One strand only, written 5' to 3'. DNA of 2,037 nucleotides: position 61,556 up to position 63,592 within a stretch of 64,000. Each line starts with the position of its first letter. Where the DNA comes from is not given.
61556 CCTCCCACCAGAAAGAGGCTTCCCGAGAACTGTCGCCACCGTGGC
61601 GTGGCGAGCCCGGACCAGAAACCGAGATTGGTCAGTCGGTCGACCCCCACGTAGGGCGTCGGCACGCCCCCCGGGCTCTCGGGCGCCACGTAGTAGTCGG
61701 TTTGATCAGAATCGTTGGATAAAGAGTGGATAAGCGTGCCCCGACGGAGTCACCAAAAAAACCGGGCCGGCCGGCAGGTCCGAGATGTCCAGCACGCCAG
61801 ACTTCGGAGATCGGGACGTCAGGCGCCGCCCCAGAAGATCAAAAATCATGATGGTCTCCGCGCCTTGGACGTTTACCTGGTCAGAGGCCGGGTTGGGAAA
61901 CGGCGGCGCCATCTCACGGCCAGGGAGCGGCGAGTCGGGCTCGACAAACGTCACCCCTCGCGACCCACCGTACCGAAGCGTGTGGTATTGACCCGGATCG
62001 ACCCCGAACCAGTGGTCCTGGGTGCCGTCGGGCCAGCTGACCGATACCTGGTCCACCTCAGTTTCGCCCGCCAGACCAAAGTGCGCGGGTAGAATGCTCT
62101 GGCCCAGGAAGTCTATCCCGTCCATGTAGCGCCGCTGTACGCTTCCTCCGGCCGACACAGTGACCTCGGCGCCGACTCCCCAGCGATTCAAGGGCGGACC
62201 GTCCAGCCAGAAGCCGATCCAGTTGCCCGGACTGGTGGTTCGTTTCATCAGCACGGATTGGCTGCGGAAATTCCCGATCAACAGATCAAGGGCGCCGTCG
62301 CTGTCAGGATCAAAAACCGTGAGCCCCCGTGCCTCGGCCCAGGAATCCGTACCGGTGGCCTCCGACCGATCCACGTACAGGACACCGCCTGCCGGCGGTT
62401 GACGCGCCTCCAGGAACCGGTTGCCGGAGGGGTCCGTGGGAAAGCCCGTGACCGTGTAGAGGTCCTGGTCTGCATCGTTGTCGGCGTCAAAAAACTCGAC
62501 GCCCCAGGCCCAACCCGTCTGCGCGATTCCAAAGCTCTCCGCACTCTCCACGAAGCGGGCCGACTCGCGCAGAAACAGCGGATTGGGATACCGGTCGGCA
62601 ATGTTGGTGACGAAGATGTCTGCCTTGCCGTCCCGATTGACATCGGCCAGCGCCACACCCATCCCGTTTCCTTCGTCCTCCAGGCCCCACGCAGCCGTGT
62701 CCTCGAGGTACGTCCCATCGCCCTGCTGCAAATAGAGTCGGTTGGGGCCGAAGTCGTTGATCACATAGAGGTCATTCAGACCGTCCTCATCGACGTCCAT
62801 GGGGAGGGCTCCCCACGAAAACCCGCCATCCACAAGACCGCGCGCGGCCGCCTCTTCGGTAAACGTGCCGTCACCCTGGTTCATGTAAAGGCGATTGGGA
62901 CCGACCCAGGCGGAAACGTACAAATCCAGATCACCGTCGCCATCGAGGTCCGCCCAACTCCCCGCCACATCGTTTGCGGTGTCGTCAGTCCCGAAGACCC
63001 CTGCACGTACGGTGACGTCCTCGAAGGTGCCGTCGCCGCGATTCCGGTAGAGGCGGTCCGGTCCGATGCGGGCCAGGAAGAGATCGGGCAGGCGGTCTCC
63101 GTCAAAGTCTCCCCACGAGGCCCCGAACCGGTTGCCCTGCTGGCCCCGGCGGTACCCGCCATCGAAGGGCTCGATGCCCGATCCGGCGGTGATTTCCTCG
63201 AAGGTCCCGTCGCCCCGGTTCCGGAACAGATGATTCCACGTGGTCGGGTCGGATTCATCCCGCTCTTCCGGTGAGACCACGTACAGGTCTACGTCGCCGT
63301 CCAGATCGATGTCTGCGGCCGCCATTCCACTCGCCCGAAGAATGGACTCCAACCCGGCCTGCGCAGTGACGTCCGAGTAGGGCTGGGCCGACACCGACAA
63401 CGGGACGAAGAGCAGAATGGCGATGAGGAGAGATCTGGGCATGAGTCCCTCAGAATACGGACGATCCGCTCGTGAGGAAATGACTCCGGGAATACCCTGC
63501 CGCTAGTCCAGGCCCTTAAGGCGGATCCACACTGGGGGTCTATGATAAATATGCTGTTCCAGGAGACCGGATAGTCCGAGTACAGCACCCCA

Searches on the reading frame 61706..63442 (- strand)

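Call 45: search_protein_families(library=pfam, proteins=[window:61706-63442:-], max_evalue=0.00001)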
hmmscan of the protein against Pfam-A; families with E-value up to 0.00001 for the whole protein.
window:61706-63442:- (578 aa): 3 families
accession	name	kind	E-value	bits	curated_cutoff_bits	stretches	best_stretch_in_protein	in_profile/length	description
PF13517.12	FG-GAP_3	-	1.2e-42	144.7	26.9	4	216-278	1-61/61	FG-GAP-like repeat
PF07593.17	UnbV_ASPIC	-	8.6e-13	48.4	23.4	1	422-487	1-67/68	ASPIC and UnbV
PF01839.29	FG-GAP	-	1.8e-10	40.9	22.1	0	260-280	2-22/37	FG-GAP repeat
